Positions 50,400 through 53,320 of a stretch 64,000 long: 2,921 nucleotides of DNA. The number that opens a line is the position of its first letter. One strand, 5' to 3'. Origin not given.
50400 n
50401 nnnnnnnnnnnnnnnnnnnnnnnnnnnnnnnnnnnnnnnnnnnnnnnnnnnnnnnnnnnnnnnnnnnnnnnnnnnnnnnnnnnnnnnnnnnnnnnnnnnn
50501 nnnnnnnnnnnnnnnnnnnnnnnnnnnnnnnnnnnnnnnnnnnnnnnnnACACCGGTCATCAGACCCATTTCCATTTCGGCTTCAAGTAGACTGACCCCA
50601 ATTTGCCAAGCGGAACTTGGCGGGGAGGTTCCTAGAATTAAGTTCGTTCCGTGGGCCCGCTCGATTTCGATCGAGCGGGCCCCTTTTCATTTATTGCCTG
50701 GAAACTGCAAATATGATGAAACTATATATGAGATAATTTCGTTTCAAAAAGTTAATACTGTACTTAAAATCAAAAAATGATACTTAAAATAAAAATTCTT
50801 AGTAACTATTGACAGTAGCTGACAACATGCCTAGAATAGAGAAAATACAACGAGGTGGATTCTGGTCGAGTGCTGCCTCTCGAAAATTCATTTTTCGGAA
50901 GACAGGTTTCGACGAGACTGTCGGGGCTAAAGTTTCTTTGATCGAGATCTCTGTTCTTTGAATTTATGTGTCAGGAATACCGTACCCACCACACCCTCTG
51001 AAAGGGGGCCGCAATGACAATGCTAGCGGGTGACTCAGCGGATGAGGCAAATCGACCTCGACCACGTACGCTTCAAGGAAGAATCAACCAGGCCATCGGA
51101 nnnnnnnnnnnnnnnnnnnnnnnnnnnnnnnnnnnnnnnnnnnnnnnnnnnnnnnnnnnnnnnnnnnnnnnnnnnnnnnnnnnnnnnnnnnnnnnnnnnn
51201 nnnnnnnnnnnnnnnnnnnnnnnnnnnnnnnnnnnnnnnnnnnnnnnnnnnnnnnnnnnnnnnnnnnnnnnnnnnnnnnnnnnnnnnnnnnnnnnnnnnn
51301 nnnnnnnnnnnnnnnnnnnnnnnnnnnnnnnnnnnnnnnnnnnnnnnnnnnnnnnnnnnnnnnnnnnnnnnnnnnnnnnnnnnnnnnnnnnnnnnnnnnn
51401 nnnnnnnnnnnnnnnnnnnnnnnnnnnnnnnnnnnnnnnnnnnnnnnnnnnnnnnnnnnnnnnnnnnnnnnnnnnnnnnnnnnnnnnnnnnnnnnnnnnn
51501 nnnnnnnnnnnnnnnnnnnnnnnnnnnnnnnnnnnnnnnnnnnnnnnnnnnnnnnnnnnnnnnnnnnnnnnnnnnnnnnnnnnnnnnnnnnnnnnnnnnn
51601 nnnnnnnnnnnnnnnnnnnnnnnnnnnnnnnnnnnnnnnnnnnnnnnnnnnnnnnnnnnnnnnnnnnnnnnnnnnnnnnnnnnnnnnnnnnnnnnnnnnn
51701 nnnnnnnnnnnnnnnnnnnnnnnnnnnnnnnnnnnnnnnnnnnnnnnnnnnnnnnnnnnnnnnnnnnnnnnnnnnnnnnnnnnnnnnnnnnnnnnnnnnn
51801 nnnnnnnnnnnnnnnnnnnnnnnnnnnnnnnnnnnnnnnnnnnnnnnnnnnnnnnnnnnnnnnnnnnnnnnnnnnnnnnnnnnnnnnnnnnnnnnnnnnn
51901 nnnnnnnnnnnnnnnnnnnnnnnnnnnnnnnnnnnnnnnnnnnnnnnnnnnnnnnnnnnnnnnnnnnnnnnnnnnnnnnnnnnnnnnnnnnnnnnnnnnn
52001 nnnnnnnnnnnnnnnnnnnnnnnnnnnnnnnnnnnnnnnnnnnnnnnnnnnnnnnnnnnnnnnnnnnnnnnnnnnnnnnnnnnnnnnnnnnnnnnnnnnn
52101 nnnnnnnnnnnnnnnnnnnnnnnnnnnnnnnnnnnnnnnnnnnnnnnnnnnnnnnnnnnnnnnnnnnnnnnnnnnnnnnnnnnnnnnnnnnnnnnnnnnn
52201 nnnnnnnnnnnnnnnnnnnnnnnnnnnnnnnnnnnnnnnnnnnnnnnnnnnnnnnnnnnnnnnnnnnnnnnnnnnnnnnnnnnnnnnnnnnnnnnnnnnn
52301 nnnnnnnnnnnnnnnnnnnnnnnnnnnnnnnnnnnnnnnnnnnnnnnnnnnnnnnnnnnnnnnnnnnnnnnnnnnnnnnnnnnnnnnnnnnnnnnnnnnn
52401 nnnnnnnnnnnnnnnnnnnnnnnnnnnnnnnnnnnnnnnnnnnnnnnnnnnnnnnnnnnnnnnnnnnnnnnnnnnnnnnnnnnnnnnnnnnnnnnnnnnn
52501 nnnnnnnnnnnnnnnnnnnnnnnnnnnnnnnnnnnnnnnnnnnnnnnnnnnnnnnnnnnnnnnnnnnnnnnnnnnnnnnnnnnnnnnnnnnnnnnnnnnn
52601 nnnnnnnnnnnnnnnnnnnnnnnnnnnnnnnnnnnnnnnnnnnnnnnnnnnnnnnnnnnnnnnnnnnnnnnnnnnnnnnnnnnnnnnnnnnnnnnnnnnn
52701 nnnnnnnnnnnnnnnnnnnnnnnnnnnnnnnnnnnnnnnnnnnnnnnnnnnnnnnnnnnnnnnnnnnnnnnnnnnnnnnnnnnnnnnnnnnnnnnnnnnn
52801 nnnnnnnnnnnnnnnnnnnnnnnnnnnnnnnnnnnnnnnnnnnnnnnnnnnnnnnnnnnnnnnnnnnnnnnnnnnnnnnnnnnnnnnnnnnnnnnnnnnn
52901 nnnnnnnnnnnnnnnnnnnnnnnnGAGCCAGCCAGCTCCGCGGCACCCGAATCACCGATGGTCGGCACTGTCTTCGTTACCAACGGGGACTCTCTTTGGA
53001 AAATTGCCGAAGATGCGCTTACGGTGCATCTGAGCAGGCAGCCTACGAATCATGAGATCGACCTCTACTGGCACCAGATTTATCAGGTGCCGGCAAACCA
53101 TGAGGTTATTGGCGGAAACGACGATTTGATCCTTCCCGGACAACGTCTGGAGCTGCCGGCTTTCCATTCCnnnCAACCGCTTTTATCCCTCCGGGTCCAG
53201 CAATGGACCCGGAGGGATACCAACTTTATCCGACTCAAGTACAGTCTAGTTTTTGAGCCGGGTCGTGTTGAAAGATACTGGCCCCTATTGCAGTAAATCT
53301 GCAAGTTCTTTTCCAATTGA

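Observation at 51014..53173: Novel domain architecture: ParA/MinD-like ATPase + single TM + ~250-aa Pro/Ser/Thr linker + C-terminal LysM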

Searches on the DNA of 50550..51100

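Call 41: search_rna_families(source=window, start=50550, end=51100, threshold=evalue, max_evalue=1)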
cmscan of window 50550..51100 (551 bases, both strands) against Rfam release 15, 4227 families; matches with E-value up to 1: 3.
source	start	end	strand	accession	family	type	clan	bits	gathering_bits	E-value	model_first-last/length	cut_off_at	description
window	50636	50689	+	RF02838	Ref55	Gene; sRNA;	-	23.2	43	0.73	1-54/54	no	Enterococcus sRNA 55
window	50600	50687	+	RF02232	sX13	Gene; sRNA;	-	17.4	50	0.62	1-115/115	no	Xanthomonadaceae sRNA sX13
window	50619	50686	+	RF02763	IsrM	Gene; sRNA;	-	15.7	376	0.034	1-329/329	no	IsrM sRNA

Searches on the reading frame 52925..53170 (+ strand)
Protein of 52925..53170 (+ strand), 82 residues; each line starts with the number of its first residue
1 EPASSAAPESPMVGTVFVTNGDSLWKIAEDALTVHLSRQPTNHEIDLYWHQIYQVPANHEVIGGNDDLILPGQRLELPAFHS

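Call 22: search_solved_structures(query=window:52925-53170:+, max_evalue=10, show_alignments=3)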
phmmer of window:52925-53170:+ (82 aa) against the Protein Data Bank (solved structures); distinct sequences matched with E-value up to 10: 8.
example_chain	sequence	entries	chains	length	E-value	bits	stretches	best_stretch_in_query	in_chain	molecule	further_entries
9g8s_T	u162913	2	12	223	0.0023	21.3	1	48-79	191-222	Peptidoglycan-binding LysM protein | gp61 - Tail tube initiator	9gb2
8i2e_B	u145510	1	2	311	0.011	19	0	6-35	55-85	Probable peptidoglycan endopeptidase LytE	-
9fik_C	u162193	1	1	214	0.51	13.8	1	30-78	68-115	NTF30037 Light Chain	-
6oan_B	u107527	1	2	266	0.54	13.7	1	32-78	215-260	Antibody 053054 single chain variable fragment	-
1w72_L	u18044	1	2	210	0.87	13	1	32-78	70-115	HYB3 LIGHT CHAIN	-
9y3y_L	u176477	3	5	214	0.93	12.9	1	32-78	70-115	Antibody 49_C09 light chain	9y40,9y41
6rcq_B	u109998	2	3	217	1.4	12.3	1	32-78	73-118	R5.011 light chain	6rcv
7aor_n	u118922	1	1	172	1.8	12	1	6-39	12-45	uS19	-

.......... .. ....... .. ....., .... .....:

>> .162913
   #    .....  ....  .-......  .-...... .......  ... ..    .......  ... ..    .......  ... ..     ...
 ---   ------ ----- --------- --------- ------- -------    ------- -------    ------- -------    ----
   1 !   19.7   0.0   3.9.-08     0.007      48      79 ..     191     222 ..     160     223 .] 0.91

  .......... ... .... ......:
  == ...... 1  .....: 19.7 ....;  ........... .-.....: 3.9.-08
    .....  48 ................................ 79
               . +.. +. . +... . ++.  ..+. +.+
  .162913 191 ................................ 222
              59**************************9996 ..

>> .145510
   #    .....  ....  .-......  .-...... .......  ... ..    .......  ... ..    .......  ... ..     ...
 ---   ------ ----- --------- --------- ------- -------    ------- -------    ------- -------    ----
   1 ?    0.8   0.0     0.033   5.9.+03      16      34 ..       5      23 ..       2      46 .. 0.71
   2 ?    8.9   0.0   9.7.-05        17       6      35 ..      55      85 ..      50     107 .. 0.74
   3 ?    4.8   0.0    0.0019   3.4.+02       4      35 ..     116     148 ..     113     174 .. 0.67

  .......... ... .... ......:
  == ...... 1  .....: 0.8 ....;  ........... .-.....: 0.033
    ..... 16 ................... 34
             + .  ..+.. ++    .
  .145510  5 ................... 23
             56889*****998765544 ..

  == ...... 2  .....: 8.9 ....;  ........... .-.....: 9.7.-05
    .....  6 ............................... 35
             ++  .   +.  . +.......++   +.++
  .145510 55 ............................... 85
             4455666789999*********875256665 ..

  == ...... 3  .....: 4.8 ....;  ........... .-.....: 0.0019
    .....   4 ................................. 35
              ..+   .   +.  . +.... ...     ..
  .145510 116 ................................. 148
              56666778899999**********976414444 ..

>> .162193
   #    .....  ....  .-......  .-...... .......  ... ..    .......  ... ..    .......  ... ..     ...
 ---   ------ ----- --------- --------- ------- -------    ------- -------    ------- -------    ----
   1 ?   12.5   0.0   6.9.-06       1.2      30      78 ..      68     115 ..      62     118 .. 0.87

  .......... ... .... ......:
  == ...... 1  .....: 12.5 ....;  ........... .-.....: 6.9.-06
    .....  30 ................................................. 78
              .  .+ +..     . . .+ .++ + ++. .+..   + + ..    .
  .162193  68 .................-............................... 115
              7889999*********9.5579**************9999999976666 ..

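Call 46: find_homologous_proteins(query=window:52946-53170:+, max_evalue=0.01)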
Query window:52946-53170:+ (75 aa): 1 proteins with E <= 0.01 among 1 candidates.
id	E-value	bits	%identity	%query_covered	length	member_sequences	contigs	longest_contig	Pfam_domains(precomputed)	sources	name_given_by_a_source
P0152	2.4e-28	115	76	93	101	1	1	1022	-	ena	-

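Call 79: search_solved_structures(query=A6, max_evalue=1, show_alignments=3)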
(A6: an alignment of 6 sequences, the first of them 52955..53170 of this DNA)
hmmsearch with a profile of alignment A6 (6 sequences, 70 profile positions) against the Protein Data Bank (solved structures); distinct sequences matched with E-value up to 1: 5.
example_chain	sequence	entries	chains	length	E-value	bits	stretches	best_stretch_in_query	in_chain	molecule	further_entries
9g8s_T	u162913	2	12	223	7.8e-07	32.2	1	38-69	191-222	Peptidoglycan-binding LysM protein | gp61 - Tail tube initiator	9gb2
7r1l_A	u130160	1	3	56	0.0069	19.6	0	47-69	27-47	Spore coat assembly protein SafA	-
8i2e_B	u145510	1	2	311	0.011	18.9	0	6-20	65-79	Probable peptidoglycan endopeptidase LytE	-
3vtq_D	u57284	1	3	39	0.59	13.4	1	32-50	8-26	fusion inhibitor MT-Sifuvirtide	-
4i2l_D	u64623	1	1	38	0.6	13.4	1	32-50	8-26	inhibitor MTSFT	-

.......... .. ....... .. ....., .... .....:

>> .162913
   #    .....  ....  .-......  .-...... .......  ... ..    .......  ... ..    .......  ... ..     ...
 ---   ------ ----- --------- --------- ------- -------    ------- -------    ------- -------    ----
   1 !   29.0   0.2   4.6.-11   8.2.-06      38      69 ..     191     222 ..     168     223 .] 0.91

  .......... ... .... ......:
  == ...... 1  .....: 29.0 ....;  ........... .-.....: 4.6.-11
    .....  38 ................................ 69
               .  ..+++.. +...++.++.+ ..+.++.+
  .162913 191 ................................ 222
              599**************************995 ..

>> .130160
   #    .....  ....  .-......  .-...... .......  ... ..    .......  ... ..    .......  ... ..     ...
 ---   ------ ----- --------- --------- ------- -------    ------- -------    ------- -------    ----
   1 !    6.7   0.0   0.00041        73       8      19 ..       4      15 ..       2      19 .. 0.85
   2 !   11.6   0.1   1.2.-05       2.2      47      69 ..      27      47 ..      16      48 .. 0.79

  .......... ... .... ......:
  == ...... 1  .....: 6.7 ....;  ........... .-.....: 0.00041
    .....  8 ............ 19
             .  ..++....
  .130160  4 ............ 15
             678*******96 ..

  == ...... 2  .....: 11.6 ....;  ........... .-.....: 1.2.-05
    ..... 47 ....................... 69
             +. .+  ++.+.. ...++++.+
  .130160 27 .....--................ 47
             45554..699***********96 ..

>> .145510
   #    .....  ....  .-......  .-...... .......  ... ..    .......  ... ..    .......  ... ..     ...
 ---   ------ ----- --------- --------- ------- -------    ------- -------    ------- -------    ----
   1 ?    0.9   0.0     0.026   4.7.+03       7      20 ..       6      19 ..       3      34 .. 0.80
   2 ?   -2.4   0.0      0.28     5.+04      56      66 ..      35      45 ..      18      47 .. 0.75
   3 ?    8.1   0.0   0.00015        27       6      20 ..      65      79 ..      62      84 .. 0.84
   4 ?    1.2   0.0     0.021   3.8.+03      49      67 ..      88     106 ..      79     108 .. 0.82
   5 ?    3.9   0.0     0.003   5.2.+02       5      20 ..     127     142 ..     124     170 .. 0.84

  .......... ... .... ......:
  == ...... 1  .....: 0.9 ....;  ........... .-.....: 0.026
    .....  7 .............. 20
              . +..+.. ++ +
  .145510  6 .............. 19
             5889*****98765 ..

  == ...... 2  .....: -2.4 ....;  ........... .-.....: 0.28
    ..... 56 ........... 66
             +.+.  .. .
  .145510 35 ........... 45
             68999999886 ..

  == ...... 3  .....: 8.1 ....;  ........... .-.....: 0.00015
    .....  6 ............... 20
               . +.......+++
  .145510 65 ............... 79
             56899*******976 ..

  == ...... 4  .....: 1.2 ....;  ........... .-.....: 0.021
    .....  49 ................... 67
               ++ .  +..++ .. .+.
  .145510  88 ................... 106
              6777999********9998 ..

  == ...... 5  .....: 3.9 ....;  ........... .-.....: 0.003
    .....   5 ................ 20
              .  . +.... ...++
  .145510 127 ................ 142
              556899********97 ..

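Call 80: search_protein_families(library=pfam, alignment_id=A6, max_evalue=1)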
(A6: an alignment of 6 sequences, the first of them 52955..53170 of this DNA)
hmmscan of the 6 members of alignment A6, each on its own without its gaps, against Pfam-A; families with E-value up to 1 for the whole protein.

A. member 1, window:52955-53170:+ (72 aa): 1 family
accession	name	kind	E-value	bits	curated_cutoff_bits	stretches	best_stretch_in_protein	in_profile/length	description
PF01476.26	LysM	-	0.00042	20.6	20.9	1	8-19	3-14/43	LysM domain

B. families by the number of members that match (of 6 scanned): 4 families
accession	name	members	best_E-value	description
PF01476.26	LysM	6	0.00011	LysM domain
PF06762.20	LMF1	3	0.043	Lipase maturation factor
PF04539.22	Sigma70_r3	1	0.032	Sigma-70 region 3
PF18780.6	HNH_repeat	1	0.2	Homing endonuclease associated repeat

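Call 106: predict_structure(alignment_id=A9)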
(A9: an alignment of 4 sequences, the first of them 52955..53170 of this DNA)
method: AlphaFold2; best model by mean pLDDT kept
length: 72 residues; sequences in the alignment: 4
mean_pLDDT: 85.8   pTM: 0.76
mean pLDDT of the five models: 85.8, 84.5, 83.4, 83.0, 80.0
residues with pLDDT >= 90: 31; 70-90: 34; 50-70: 7; < 50: 0
segments of 3 or more residues with pLDDT < 50: none
pLDDT, mean of each block of 10 residues (from residue 1): 84 89 93 95 86 68 89 75
secondary structure, 60 per line:
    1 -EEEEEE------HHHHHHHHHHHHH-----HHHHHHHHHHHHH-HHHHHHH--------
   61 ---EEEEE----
elements in order: E2-7 H14-26 H32-44 H46-52 E64-68

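Call 109: fold_search(model_id=the predicted structure, library=pdb)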
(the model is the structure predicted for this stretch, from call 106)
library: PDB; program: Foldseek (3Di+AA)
matches with E <= 10: 55; with E <= 0.001: 0
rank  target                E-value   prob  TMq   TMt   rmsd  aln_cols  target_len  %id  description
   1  9g8s_S                3.1e-03  1.00  0.66  0.25   2.8        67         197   27  C3 reconstruction of extended phiCD508 needle (released 2025-04-09)
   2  9gb2_S                5.4e-03  1.00  0.66  0.24   3.6        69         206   26  Extended phiCD508 baseplate (released 2025-03-26)
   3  5c8o                  6.2e-02  0.93  0.46  0.24   4.7        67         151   25  Crystal structure of MoCVNH3 variant (Mo0v) (released 2015-08-12)
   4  4uz2_D                1.2e-01  0.87  0.45  0.35   4.7        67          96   21  Crystal structure of the N-terminal LysM domains from the putative NlpC/P60 D,L endopeptidase from T. thermophilus (released 2015-01-14)
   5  4uz2_A                1.4e-01  0.91  0.48  0.37   4.0        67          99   19  Crystal structure of the N-terminal LysM domains from the putative NlpC/P60 D,L endopeptidase from T. thermophilus (released 2015-01-14)
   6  4b8v_A                4.2e-01  0.47  0.46  0.20   4.3        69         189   17  Cladosporium fulvum LysM effector Ecp6 in complex with a beta-1,4- linked N-acetyl-D-glucosamine tetramer (released 2013-07-17)
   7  5jce_A                5.9e-01  0.54  0.53  0.15   4.4        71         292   18  Crystal structure of OsCEBiP complex (released 2016-06-08)
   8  7b5h_AK               7.3e-01  0.57  0.54  0.19   4.0        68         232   18  Cryo-EM structure of the contractile injection system base plate from Anabaena PCC7120 (released 2022-02-23)
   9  6q40_D                8.4e-01  0.69  0.54  0.50   3.3        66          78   17  A secreted LysM effector of the wheat pathogen Zymoseptoria tritici protects the fungal hyphae against chitinase hydro (released 2019-10-16)
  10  9qgl_7A               8.4e-01  0.57  0.52  0.19   3.8        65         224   23  Cryo-EM structure of the PlPVC1 baseplate, 6-fold symmetrized (C6), in extended state (released 2025-10-29)
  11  8yoa                  1.1e+00  0.18  0.43  0.12   5.5        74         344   15  Crystal structure of endolytic transglycosylase MltG (released 2024-11-13)
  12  2gu1                  1.2e+00  0.20  0.39  0.11   5.2        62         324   21  Crystal structure of a zinc containing peptidase from vibrio cholerae (released 2006-07-04)
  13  7o86_B                1.3e+00  0.12  0.40  0.32  12.6        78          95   10  1.73A X-ray crystal structure of the conserved C-terminal (CCT) of human SPAK (released 2021-09-22)
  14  7aeb_M                1.4e+00  0.33  0.53  0.19   4.1        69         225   14  Cryo-EM structure of an extracellular contractile injection system in marine bacterium Algoriphagus machipongonensis,  (released 2022-02-16)
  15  4pxv_C                1.4e+00  0.15  0.37  0.50   5.1        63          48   11  Crystal Structure of LysM domain from pteris ryukyuensis chitinase A (released 2015-03-25)
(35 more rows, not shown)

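Call 111: find_related_loci(query=A6, collection=metagenome_contigs, flank=8000)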
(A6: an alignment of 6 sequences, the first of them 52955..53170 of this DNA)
Query A6 (72 aa) in metagenome_contigs; peptide patterns used: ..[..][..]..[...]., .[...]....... (x = any residue, [..] = any of these).
86 stretches matched a pattern, but none encodes a relative of the query by tblastn (E <= 1e-3).
